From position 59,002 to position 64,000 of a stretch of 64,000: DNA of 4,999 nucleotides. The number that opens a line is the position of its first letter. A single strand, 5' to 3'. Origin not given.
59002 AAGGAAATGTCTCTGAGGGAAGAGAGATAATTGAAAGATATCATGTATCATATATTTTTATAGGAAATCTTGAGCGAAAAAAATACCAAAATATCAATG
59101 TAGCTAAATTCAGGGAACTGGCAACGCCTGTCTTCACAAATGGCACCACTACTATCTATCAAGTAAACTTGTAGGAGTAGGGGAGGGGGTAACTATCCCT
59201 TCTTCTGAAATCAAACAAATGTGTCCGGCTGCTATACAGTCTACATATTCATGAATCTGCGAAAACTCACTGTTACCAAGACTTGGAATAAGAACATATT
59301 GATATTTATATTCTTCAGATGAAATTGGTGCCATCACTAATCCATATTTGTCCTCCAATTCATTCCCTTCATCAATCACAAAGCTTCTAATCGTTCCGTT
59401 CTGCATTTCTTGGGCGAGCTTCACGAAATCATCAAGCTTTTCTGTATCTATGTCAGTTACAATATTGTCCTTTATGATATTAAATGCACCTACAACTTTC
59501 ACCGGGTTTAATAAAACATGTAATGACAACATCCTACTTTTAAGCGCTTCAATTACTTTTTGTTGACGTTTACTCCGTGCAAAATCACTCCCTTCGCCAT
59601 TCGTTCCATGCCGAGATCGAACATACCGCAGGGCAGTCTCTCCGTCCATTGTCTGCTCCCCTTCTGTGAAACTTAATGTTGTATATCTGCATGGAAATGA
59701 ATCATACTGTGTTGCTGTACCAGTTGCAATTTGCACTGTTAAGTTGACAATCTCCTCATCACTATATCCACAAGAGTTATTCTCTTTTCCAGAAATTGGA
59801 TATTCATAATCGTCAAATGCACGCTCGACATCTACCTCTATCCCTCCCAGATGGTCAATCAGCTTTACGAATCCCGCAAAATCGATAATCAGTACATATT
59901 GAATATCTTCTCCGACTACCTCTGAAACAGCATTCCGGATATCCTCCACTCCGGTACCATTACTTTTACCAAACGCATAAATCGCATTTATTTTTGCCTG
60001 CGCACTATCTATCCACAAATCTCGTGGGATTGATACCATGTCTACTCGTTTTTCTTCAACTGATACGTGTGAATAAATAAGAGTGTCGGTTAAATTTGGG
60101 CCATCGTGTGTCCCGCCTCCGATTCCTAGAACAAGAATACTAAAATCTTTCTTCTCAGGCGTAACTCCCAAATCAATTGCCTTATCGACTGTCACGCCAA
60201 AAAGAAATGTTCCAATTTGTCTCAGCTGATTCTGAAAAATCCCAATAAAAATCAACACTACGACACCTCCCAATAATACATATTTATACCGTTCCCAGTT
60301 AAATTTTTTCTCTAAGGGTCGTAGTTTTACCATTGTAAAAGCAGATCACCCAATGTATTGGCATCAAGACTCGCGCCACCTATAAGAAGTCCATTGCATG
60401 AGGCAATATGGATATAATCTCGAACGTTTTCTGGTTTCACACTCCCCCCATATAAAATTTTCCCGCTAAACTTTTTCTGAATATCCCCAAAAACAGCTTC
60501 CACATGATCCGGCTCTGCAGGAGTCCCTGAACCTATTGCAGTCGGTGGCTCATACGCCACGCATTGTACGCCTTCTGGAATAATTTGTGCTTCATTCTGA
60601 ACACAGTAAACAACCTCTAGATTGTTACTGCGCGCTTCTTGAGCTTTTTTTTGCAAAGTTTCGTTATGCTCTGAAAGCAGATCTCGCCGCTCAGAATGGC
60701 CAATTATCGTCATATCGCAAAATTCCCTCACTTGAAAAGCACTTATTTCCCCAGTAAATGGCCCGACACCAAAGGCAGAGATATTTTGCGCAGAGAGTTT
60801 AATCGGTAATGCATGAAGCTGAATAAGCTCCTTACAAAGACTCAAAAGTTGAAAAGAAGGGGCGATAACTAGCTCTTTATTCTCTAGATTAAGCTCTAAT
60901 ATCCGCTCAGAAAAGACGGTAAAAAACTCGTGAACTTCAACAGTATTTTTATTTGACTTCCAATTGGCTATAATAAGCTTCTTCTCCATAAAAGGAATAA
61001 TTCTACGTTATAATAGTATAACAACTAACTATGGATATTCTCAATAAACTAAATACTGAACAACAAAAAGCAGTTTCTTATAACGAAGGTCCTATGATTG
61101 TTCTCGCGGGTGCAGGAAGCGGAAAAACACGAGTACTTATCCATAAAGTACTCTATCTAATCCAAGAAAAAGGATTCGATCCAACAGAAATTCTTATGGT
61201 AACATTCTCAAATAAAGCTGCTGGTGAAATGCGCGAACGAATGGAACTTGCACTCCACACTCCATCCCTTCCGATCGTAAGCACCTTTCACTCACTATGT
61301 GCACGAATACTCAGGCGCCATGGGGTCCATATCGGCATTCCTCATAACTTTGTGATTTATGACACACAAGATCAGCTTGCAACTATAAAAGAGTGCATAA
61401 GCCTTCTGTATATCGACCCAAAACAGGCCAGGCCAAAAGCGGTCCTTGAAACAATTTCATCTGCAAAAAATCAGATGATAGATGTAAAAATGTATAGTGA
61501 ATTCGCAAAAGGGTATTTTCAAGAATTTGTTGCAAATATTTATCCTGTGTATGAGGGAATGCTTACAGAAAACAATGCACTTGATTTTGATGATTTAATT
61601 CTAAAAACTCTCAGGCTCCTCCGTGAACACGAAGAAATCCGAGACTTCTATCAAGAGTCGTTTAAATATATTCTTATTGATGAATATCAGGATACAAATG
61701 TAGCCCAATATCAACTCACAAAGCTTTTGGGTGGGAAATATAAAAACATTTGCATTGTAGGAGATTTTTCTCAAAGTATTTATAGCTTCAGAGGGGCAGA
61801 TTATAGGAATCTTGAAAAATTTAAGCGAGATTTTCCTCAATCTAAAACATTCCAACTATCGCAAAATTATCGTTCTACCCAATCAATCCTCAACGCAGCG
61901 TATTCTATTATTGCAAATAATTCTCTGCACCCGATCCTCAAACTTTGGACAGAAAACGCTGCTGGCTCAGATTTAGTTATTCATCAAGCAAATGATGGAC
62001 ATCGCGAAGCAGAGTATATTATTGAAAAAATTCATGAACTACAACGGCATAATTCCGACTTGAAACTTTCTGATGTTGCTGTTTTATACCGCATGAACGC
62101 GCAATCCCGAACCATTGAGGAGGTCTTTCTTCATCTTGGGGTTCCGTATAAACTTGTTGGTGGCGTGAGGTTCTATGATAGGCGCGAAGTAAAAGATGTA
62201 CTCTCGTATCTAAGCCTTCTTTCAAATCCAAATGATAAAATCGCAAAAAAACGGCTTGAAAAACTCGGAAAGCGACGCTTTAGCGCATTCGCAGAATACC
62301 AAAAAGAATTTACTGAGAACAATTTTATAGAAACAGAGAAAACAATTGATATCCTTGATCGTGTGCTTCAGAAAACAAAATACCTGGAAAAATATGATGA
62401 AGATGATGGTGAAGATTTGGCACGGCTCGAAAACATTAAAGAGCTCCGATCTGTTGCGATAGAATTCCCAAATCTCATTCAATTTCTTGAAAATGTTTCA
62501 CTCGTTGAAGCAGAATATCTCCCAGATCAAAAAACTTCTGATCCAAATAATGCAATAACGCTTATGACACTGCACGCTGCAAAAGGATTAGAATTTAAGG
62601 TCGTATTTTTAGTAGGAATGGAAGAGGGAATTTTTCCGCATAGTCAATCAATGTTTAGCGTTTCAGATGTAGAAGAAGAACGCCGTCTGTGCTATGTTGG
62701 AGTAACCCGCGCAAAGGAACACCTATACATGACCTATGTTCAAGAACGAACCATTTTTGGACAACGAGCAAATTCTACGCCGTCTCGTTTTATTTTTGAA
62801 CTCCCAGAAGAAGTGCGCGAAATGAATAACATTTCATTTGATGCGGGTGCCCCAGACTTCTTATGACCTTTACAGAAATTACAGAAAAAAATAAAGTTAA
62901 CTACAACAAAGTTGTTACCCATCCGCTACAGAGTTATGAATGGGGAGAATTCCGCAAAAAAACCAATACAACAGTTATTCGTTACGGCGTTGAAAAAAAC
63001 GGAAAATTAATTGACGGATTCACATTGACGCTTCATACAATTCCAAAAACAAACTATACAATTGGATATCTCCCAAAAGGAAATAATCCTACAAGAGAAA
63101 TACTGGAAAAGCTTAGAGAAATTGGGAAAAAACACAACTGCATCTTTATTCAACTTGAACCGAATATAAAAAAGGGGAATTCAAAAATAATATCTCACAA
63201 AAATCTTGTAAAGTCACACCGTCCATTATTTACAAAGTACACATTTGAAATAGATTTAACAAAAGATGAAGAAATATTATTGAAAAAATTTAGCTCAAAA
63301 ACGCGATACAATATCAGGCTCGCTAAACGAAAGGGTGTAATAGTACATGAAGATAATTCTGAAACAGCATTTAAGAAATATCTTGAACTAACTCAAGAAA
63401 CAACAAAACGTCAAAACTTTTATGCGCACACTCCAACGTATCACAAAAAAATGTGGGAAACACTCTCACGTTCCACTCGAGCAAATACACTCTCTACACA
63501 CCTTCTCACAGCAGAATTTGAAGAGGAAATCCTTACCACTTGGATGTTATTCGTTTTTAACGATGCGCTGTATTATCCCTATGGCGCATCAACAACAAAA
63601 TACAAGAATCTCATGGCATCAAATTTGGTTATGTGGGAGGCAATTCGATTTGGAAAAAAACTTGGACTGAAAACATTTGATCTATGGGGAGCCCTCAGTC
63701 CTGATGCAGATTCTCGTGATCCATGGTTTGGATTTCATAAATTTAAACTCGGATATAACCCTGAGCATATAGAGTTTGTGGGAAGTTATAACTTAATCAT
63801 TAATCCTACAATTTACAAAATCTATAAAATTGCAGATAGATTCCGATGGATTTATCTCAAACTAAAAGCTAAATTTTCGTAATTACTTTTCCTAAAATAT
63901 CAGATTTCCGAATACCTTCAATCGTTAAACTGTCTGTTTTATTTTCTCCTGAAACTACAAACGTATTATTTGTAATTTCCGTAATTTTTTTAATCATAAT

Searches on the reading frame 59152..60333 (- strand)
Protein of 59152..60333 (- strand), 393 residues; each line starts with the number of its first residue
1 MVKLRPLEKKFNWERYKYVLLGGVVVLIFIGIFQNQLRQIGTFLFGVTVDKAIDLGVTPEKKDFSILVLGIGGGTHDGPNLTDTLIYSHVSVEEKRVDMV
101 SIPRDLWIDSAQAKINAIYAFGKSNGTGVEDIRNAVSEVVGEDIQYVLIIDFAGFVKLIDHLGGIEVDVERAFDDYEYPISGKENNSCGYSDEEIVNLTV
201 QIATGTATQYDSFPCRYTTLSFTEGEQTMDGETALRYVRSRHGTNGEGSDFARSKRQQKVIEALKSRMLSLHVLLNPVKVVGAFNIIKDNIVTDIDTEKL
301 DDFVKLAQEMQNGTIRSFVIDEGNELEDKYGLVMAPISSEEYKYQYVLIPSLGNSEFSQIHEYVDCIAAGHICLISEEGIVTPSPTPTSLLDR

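Call 11: search_protein_families(library=pfam, proteins=[window:59152-60333:-], max_evalue=0.001)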
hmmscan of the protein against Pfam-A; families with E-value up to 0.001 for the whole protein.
window:59152-60333:- (393 aa): 1 family
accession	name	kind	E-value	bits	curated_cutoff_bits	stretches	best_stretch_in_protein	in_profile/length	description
PF03816.19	LytR_cpsA_psr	-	3.7e-36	125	24.6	1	82-269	2-149/150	LytR_cpsA_psr family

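Call 49: search_protein_families(library=ncbifam, proteins=[window:59152-60333:-], max_evalue=0.001)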
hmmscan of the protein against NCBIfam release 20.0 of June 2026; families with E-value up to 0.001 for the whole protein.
window:59152-60333:- (393 aa): 4 families
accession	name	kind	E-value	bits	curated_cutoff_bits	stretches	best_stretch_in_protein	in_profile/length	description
TIGR00350.1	lytR_cpsA_psr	domain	2.1e-31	109.3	62.3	2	82-179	3-102/152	LCP family glycopolymer transferase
NF006897.1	PRK09379.1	equivalog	9.9e-23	80.8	441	2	60-175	56-169/298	polyisoprenyl-teichoic acid--peptidoglycan teichoic acid transferase TagU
NF051849.1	LCP_trans_Cps2A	equivalog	1.3e-17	64.2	650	2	213-305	332-419/477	LCP family glycopolymer transferase CpsA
NF047591.1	ligase_LytR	equivalog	2e-17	63.5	450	2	57-186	51-184/336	glycopolymer--peptidoglycan transferase LytR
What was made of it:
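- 59152..60333 (-): LCP (LytR-CpsA-Psr) glycopolymer-to-peptidoglycan ligase, 17 kb away. It is a candidate for the final attachment step (inferred; not linked by synteny). PF03816 3.7e-36 and TIGR00350 109 bits (calls 11, 49).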

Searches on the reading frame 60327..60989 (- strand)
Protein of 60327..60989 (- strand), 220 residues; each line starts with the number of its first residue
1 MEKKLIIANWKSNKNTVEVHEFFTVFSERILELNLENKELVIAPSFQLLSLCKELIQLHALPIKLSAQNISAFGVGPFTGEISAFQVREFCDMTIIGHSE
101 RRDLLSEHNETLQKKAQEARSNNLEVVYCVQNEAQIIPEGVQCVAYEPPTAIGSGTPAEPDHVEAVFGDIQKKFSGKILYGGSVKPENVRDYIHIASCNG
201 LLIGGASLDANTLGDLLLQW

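Call 49: search_protein_families(library=ncbifam, proteins=[window:60327-60989:-], max_evalue=0.001)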
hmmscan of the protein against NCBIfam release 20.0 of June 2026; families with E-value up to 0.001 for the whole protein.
window:60327-60989:- (220 aa): 9 families
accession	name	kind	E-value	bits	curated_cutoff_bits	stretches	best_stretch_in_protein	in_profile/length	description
NF000728.0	PRK00042.3-2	equivalog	6e-37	127.4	255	2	6-140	3-129/231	triose-phosphate isomerase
NF010569.0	PRK13962.1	equivalog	6.6e-35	120.4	883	2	2-135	397-526/645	bifunctional phosphoglycerate kinase/triosephosphate isomerase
NF011163.0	PRK14565.1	equivalog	6.8e-35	120.9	298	2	5-133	4-128/240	triosephosphate isomerase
NF000722.0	PRK00042.2-1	equivalog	4.4e-31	108.1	293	2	2-136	2-134/256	triose-phosphate isomerase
TIGR00419.1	tim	equivalog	2.6e-30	105.9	130.6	1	5-210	1-227/228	triose-phosphate isomerase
NF000729.0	PRK00042.3-3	equivalog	9.3e-21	74.7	309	2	4-142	3-134/234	triose-phosphate isomerase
NF012036.0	PRK15492.1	equivalog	4.5e-18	65.6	509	1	3-132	4-137/261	triosephosphate isomerase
NF011497.0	PRK14905.1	equivalog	2.3e-17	63.4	485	2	2-132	3-138/357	triosephosphate isomerase/PTS system glucose/sucrose-specific transporter subunit IIB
NF003302.0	PRK04302.1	subfamily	1.9e-14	54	132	1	1-187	1-186/223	triose-phosphate isomerase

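Call 50: search_protein_families(library=pfam, proteins=[window:60327-60989:-], max_evalue=0.01)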
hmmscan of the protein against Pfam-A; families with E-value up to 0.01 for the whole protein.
window:60327-60989:- (220 aa): 1 family
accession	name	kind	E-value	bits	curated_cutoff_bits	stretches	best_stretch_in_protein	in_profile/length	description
PF00121.24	TIM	-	5e-50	170.7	20.1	2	4-135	1-128/245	Triosephosphate isomerase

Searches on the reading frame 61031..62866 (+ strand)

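Call 11: search_protein_families(library=pfam, proteins=[window:61031-62866:+], max_evalue=0.001)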
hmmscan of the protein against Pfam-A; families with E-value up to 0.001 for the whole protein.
window:61031-62866:+ (611 aa): 6 families
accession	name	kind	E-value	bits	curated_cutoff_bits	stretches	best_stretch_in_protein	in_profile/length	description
PF00580.27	UvrD-helicase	-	2e-88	297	23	1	7-269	1-271/271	UvrD/REP helicase N-terminal domain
PF13361.12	UvrD_C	-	4.8e-64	217.4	25.6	2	275-411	2-136/350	UvrD-like helicase C-terminal domain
PF13245.12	AAA_19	-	2e-23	83.5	25.1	1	11-254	1-134/134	AAA domain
PF13538.12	UvrD_C_2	-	3.8e-10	39.9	27.4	1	510-567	3-51/52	UvrD-like helicase C-terminal domain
PF13604.12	AAA_30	-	2.1e-05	24.8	27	0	7-75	2-70/191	AAA domain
PF01443.25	Viral_helicase1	-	4.6e-05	23.8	21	0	511-566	179-225/228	Viral superfamily 1 RNA helicase core domain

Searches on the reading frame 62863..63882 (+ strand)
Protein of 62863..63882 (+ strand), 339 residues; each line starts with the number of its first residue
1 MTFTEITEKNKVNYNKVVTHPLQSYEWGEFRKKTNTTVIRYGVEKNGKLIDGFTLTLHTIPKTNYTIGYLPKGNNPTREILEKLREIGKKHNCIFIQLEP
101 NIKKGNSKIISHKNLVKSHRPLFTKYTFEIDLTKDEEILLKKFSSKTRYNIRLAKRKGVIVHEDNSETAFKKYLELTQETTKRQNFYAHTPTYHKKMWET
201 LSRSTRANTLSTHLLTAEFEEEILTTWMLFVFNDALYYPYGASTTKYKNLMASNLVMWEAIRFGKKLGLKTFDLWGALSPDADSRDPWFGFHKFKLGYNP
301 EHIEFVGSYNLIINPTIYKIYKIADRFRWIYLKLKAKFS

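Call 11: search_protein_families(library=pfam, proteins=[window:62863-63882:+], max_evalue=0.001)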
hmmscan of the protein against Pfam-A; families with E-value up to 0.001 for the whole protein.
window:62863-63882:+ (339 aa): 2 families
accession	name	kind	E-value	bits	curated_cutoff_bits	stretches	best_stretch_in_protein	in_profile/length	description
PF02388.22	FemAB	-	3.1e-34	118.9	24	3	222-325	306-405/406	FemAB family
PF13480.13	Acetyltransf_6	-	4.3e-11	43.6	22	1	142-276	2-136/143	Acetyltransferase (GNAT) domain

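Call 49: search_protein_families(library=ncbifam, proteins=[window:62863-63882:+], max_evalue=0.001)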
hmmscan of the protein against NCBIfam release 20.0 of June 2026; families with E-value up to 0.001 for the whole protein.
window:62863-63882:+ (339 aa): 2 families
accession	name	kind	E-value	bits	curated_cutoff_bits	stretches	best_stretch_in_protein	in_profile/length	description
TIGR03019.1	pepcterm_femAB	equivalog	7.3e-11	41.7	260.35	1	124-282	117-265/330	FemAB family XrtA/PEP-CTERM system-associated protein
NF047883.1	UAcmpLyAlTFemX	equivalog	6.4e-10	38.8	500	1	134-319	158-333/337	UDP-N-acetylmuramoylpentapeptide-lysine N(6)-alanyltransferase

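Call 82: find_encoding_contigs(protein=window:62863-63882:+, flank=10000, max_places=1)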
Protein window:62863-63882:+ (339 aa): 2 contigs read that carry it; 1 place shown.
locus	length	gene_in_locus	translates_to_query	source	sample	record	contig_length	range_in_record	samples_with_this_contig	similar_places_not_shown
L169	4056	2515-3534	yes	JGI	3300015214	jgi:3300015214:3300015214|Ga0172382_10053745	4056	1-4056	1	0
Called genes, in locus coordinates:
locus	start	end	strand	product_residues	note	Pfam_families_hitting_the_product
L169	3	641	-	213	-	?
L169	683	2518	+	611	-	PF00580:UvrD-helicase, PF13245:AAA_19, PF13361:UvrD_C, PF13538:UvrD_C_2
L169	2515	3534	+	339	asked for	PF02388:FemAB, PF13480:Acetyltransf_6, PF02388:FemAB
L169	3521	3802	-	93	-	PF10502:Peptidase_S26 (weak)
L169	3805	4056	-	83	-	?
